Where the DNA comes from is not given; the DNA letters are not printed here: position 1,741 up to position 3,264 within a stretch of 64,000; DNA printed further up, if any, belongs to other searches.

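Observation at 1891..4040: NDP-hexose C-methyltransferase operon (SDR, C-methyltransferase, aldo/keto reductase): a predicted branched-chain C-methyl sugar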

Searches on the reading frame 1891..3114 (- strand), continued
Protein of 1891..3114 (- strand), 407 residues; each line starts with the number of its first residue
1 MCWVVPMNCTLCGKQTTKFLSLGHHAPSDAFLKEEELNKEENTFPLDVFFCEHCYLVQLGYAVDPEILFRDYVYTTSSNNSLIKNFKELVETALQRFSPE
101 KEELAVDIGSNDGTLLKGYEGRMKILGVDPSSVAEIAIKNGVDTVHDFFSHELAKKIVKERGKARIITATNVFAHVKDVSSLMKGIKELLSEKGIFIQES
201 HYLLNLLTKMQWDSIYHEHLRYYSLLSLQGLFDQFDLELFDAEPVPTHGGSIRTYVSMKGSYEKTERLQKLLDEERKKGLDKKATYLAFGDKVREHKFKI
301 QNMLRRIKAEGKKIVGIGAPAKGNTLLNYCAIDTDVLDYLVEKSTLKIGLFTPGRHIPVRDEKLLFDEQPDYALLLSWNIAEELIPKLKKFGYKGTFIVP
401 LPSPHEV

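Call 17: find_related_loci(query=window:1891-3096:-, collection=genome_contigs, flank=10000)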
Query window:1891-3096:- (401 aa) in genome_contigs; peptide patterns used: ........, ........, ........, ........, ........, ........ (x = any residue, [..] = any of these).
154 stretches matched a pattern; 8 encode a relative of the query (tblastn E <= 1e-3); 8 distinct loci.
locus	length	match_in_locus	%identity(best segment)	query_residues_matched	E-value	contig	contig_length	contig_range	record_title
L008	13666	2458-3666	63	1-401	8e-169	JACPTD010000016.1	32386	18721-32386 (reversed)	MAG: Candidatus Woesearchaeota archaeon isolate NC_groundwater_723_Ag_S-0.2um_38_8 S36_SO-2_scaffold_16217, whole genome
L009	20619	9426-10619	54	1-396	2e-145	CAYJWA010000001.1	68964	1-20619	MAG TPA_asm: uncultured Candidatus Saccharibacteria bacterium isolate ERP125453_co1_235 genome assembly, contig: NODE_24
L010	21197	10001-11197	46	3-398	7e-113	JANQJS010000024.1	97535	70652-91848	MAG: Sedimentisphaerales bacterium isolate PL25a_bin.123 k99_5396514, whole genome shotgun sequence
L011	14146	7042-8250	43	3-401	3e-112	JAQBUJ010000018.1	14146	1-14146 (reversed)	MAG: Proteobacteria bacterium isolate casp150-mb.144 NODE_11076_length_14146_cov_0.055172, whole genome shotgun sequence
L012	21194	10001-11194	43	3-396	1e-110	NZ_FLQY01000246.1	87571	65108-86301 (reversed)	Candidatus Propionivibrio aalborgensis isolate 2, whole genome shotgun sequence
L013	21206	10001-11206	41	1-397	5e-101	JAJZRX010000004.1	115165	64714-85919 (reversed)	MAG: Deltaproteobacteria bacterium isolate SKS3.bin12 NODE_208_length_115165_cov_3.255968, whole genome shotgun sequence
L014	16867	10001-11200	40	3-398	4e-101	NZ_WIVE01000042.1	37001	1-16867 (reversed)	Roseospira navarrensis strain DSM 15114 NODE_42_length_37001_cov_11.2751, whole genome shotgun sequence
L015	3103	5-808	47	133-399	8e-86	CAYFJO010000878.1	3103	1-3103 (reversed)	MAG TPA_asm: uncultured Pirellulaceae bacterium isolate ERP003628_co1_109 genome assembly, contig: NODE_36690_length_310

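Call 20: search_protein_families(library=ncbifam, proteins=[L001:6578-7804:+, L008:91-1389:+, L014:7572-8936:+, L008:1481-2452:+, L014:8958-9947:+, L010:8907-9935:+], max_evalue=1e-20)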
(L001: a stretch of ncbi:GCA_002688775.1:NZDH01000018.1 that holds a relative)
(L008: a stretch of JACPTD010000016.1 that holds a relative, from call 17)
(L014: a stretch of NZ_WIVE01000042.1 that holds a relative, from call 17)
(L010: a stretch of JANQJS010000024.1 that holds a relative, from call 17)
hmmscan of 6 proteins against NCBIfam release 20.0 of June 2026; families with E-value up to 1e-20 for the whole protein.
L001:6578-7804:+ (408 aa): 6 families
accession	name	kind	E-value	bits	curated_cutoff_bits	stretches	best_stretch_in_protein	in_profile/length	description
TIGR03026.1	NDP-sugDHase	subfamily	1.3e-99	333.8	189.8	1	1-392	1-413/413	nucleotide sugar dehydrogenase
NF040825.1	UDPMaNacDH_Arch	equivalog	4.5e-66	223.4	750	1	1-386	1-394/418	UDP-N-acetyl-D-mannosamine dehydrogenase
NF008286.0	PRK11064.1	equivalog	1.9e-55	188.1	459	1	2-384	5-414/420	UDP-N-acetyl-D-mannosamine dehydrogenase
NF041297.1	UDPGDh_AglM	equivalog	1.5e-42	146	670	1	1-367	1-393/429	UDP-glucose 6-dehydrogenase AglM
NF047673.2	TeichurnBiosyTuaD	equivalog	1.2e-37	130.1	700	1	2-375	3-381/439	UDP-glucose 6-dehydrogenase TuaD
NF011729.0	PRK15182.1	equivalog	9.3e-35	120.2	592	1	2-395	8-417/425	Vi polysaccharide biosynthesis UDP-N-acetylglucosamine C-6 dehydrogenase TviB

L008:91-1389:+ (432 aa): 5 families
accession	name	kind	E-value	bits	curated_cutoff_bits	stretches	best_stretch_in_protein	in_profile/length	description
TIGR03026.1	NDP-sugDHase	subfamily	5.5e-77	259.3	189.8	1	42-413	3-395/413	nucleotide sugar dehydrogenase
NF040825.1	UDPMaNacDH_Arch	equivalog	4.2e-48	164.2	750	1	43-413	4-381/418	UDP-N-acetyl-D-mannosamine dehydrogenase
NF047673.2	TeichurnBiosyTuaD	equivalog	1e-37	130.3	700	1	42-383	4-354/439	UDP-glucose 6-dehydrogenase TuaD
NF008286.0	PRK11064.1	equivalog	2.1e-36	125.4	459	1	39-413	3-403/420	UDP-N-acetyl-D-mannosamine dehydrogenase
NF041297.1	UDPGDh_AglM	equivalog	4.3e-36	124.8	670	1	41-383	3-360/429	UDP-glucose 6-dehydrogenase AglM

L014:7572-8936:+ (454 aa): 6 families
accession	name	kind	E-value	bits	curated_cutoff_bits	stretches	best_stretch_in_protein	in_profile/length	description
TIGR03026.1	NDP-sugDHase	subfamily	2.3e-99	333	189.8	1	14-424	2-412/413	nucleotide sugar dehydrogenase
NF040825.1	UDPMaNacDH_Arch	equivalog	1.6e-65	221.6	750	1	15-419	3-394/418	UDP-N-acetyl-D-mannosamine dehydrogenase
NF008286.0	PRK11064.1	equivalog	1.1e-53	182.3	459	1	14-412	5-409/420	UDP-N-acetyl-D-mannosamine dehydrogenase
NF041297.1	UDPGDh_AglM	equivalog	1.1e-45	156.4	670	1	15-407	3-400/429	UDP-glucose 6-dehydrogenase AglM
NF047673.2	TeichurnBiosyTuaD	equivalog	4.8e-41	141.3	700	1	13-444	2-430/439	UDP-glucose 6-dehydrogenase TuaD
NF011729.0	PRK15182.1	equivalog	1.9e-25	89.5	592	1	14-344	8-336/425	Vi polysaccharide biosynthesis UDP-N-acetylglucosamine C-6 dehydrogenase TviB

L008:1481-2452:+ (323 aa): 6 families
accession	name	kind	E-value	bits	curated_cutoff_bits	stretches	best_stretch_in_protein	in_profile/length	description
TIGR04180.1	EDH_00030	hypoth_equivalog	1.8e-36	125.7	475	1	3-298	1-287/297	NAD-dependent 4,6-dehydratase LegB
TIGR01181.1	dTDP_gluc_dehyt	equivalog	3.9e-32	111.6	365.1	1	2-321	1-313/321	dTDP-glucose 4,6-dehydratase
NF008872.0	PRK11908.1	equivalog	9.4e-27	94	294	1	1-272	2-272/349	bifunctional UDP-4-keto-pentose/UDP-xylose synthase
TIGR01179.1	galE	equivalog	1.8e-25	89.5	262.3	1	2-320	1-326/332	UDP-glucose 4-epimerase GalE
NF005998.1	PRK08125.1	equivalog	3.5e-23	81.9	777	1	2-275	317-589/649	bifunctional UDP-4-amino-4-deoxy-L-arabinose formyltransferase/UDP-glucuronic acid oxidase ArnA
TIGR02197.1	heptose_epim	equivalog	1.2e-21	77.2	274.6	1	3-319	1-313/316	ADP-glyceromanno-heptose 6-epimerase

L014:8958-9947:+ (329 aa): 6 families
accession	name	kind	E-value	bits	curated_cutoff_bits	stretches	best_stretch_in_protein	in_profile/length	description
TIGR04180.1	EDH_00030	hypoth_equivalog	1.2e-36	126.3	475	1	7-298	2-288/297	NAD-dependent 4,6-dehydratase LegB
TIGR01181.1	dTDP_gluc_dehyt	equivalog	1.2e-33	116.6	365.1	1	6-323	2-316/321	dTDP-glucose 4,6-dehydratase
TIGR01179.1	galE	equivalog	1.3e-28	99.8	262.3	1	7-321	3-328/332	UDP-glucose 4-epimerase GalE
NF047922.1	GDPFucSynFcl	equivalog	5.5e-24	85.1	500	1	8-323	7-306/308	GDP-L-fucose synthase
TIGR03466.1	HpnA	hypoth_equivalog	2.7e-22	79.1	367.65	1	6-274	3-250/327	hopanoid-associated sugar epimerase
NF042422.1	oxyalk_red_OleD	equivalog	5.4e-21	75.3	580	0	7-210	4-195/329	2-alkyl-3-oxoalkanoate reductase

L010:8907-9935:+ (342 aa): 5 families
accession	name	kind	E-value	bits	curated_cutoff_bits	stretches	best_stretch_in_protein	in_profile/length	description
TIGR04180.1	EDH_00030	hypoth_equivalog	1.9e-40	138.8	475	1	15-283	2-263/297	NAD-dependent 4,6-dehydratase LegB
TIGR01181.1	dTDP_gluc_dehyt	equivalog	9.3e-36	123.5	365.1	1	13-329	1-316/321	dTDP-glucose 4,6-dehydratase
TIGR01179.1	galE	equivalog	2.6e-28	98.8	262.3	1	14-328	2-329/332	UDP-glucose 4-epimerase GalE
NF047922.1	GDPFucSynFcl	equivalog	1.1e-25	90.7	500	1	11-329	2-306/308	GDP-L-fucose synthase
TIGR02197.1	heptose_epim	equivalog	3.2e-21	75.8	274.6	1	15-323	2-312/316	ADP-glyceromanno-heptose 6-epimerase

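Call 22: find_related_loci(query=A1, collection=metagenome_contigs, flank=10000)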
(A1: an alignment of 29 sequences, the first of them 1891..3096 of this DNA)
Query A1 (401 aa) in metagenome_contigs; peptide patterns used: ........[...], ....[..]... (x = any residue, [..] = any of these).
600 stretches matched a pattern (row limit reached: there are more); 596 encode a relative of the query (tblastn E <= 1e-3); the best 80 are kept; 80 distinct loci.
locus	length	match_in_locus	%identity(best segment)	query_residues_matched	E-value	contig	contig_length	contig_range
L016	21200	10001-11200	56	1-398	2e-157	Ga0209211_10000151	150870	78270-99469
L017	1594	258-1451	57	1-396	8e-165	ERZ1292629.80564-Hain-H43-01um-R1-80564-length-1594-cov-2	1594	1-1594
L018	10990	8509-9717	55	1-401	3e-148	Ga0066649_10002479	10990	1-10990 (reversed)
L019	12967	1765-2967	55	3-401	3e-146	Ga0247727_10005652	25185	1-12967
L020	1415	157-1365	52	1-401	1e-155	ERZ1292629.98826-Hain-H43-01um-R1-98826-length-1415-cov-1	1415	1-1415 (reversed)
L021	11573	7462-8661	55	1-398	2e-142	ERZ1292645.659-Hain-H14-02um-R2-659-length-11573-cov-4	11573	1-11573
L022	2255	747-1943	52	1-397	7e-151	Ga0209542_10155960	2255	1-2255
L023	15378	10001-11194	54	1-396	3e-141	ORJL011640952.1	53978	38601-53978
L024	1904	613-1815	52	3-399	9e-152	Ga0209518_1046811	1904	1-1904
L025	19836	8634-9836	51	1-399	3e-140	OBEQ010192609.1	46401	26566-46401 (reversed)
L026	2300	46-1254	53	1-401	2e-149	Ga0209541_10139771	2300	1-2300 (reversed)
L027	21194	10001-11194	52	1-396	3e-138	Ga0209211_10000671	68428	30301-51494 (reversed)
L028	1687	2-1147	53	21-401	1e-145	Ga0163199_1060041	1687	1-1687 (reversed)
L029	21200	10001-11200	53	1-398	4e-139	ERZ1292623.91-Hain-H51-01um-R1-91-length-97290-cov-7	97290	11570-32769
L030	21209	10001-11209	50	1-399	2e-128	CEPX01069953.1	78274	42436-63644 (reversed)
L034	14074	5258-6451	46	3-396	2e-121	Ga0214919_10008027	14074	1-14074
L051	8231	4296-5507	45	3-401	2e-112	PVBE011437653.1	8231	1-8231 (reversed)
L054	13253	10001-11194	45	3-398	4e-112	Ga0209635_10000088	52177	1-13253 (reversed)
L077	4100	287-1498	44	3-401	1e-110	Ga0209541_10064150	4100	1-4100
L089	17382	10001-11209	43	2-401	3e-108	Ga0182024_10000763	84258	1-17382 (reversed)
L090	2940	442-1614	44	7-398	2e-111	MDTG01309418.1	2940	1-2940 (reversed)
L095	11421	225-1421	42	3-398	5e-108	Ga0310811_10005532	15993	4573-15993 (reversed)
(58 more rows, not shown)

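Call 25: search_protein_families(library=pfam, proteins=[L089:7019-8152:+, L051:1323-2351:+, L023:8169-9953:+, L095:1543-2145:+, L054:3245-4246:+, L005:13106-13498:+, L077:1570-1959:+, L008:4536-5969:-, L034:7600-8829:+, L090:1633-2799:-], max_evalue=0.00001)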
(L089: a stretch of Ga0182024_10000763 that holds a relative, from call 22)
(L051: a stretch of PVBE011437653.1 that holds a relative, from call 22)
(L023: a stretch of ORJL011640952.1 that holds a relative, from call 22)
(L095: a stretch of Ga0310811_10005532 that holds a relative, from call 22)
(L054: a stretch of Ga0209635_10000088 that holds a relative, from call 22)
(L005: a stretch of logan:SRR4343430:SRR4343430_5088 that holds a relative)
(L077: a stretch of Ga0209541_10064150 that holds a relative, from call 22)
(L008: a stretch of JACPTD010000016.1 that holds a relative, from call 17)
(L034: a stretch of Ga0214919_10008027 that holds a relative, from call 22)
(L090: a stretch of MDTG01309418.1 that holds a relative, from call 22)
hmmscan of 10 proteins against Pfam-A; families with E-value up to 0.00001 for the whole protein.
L089:7019-8152:+ (377 aa): 3 families
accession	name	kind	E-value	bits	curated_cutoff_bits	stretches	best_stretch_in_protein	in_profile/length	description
PF01041.23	DegT_DnrJ_EryC1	-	1e-97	328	19.8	1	12-359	3-359/360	DegT/DnrJ/EryC1/StrS aminotransferase family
PF00155.27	Aminotran_1_2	-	3.8e-09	36.6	19.7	1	31-156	40-187/361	Aminotransferase class I and II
PF00266.25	Aminotran_5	-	3.1e-06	26.9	21.5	1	35-241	45-261/371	Aminotransferase class-V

L051:1323-2351:+ (342 aa): 3 families
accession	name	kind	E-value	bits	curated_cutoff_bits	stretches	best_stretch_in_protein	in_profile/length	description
PF02894.22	GFO_IDH_MocA_C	-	2.1e-22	80.4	22.9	1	135-341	1-217/218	Oxidoreductase family, C-terminal alpha/beta domain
PF01408.29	GFO_IDH_MocA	-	2.2e-22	80.4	24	1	5-114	1-110/120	Oxidoreductase family, NAD-binding Rossmann fold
PF22725.1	GFO_IDH_MocA_C3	-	7.6e-22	78.1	27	1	131-251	1-123/124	GFO/IDH/MocA C-terminal domain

L023:8169-9953:+ (594 aa): 0 families

L095:1543-2145:+ (200 aa): 1 family
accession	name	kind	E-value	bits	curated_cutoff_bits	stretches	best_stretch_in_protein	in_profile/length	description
PF00293.34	NUDIX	-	9.6e-14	52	21.1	1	65-159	17-118/134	NUDIX domain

L054:3245-4246:+ (333 aa): 4 families
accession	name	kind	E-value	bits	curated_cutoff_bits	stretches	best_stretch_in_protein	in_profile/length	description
PF00535.33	Glycos_transf_2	-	1.2e-33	116.8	23.3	1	19-190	1-167/168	Glycosyl transferase family 2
PF13641.12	Glyco_tranf_2_3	-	3.1e-15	57.3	27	1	17-236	2-220/230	Glycosyltransferase like family 2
PF10111.15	Glyco_tranf_2_2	-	6.3e-12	46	27.3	1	19-244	1-233/276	Glycosyltransferase like family 2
PF13632.12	Glyco_trans_2_3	-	2.2e-07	31.3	27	1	96-235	1-131/198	Glycosyl transferase family group 2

L005:13106-13498:+ (130 aa): 0 families

L077:1570-1959:+ (129 aa): 4 families
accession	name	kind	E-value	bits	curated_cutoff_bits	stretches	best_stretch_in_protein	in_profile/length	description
PF00190.28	Cupin_1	-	9.3e-10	38.7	22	1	34-108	37-112/151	Cupin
PF14667.12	Polysacc_synt_C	-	1.1e-09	38.8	28.7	1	14-108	2-96/111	Polysaccharide biosynthesis C-terminal domain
PF07883.17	Cupin_2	-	1.7e-07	31.3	27.2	1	38-103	6-62/70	Cupin domain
PF05523.17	FdtA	-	6.4e-06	26.4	23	1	35-121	38-122/131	WxcM-like, C-terminal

L008:4536-5969:- (477 aa): 2 families
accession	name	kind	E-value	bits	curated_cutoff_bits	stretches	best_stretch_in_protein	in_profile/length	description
PF02310.24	B12-binding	-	6.1e-26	91.1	32.1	1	18-132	8-120/121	B12 binding domain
PF04055.27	Radical_SAM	-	1.1e-23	84.6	29.5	1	205-366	3-166/166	Radical SAM superfamily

L034:7600-8829:+ (409 aa): 1 family
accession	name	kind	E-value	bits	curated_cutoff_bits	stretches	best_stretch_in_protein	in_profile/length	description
PF13692.12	Glyco_trans_1_4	-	7.2e-16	59.2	27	1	224-360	2-136/142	Glycosyl transferases group 1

L090:1633-2799:- (388 aa): 3 families
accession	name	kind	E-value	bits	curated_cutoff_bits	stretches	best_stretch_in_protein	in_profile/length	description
PF03721.20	UDPG_MGDP_dh_N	-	3.9e-25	89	27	1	4-179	2-183/187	UDP-glucose/GDP-mannose dehydrogenase family, NAD binding domain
PF03720.21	UDPG_MGDP_dh_C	-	1.1e-13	51.8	30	1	305-380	1-85/103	UDP-glucose/GDP-mannose dehydrogenase family, UDP binding domain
PF00984.24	UDPG_MGDP_dh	-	2.7e-10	40.6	25.4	1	196-271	1-78/94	UDP-glucose/GDP-mannose dehydrogenase family, central domain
